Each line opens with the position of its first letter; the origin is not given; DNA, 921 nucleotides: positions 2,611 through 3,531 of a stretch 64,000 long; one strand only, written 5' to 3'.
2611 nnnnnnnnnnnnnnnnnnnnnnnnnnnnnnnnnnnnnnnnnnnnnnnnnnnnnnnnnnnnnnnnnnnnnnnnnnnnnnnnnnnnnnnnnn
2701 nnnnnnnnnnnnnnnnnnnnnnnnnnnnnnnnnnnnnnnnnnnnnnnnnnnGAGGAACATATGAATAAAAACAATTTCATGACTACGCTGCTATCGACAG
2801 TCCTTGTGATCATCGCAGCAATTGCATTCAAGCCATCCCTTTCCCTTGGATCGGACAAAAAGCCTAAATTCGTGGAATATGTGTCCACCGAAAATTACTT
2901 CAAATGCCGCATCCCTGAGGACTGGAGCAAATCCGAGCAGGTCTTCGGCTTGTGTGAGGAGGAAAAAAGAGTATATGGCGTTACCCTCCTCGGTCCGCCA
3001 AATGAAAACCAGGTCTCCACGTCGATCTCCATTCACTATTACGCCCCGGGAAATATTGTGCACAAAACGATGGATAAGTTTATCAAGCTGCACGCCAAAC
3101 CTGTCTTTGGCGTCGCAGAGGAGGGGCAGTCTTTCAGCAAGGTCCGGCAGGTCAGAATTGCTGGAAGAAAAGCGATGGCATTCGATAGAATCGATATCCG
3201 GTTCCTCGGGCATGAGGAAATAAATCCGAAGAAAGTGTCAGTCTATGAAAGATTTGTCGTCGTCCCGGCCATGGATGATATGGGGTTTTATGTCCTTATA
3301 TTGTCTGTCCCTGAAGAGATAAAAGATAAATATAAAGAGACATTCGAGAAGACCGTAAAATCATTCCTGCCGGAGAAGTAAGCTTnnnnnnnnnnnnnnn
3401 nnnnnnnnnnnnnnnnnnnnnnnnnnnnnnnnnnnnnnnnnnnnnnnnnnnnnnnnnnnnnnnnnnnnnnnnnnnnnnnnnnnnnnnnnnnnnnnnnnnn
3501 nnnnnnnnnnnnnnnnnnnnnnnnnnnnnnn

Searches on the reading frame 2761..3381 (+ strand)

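Call 81: search_protein_families(library=pfam, proteins=[window:2761-3381:+], max_evalue=0.001)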
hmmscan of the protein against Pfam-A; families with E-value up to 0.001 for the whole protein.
window:2761-3381:+ (206 aa): 1 family
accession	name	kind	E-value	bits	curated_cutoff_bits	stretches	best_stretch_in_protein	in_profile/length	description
PF01789.22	PsbP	-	6.4e-05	23.5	23.5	0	170-202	121-153/155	PsbP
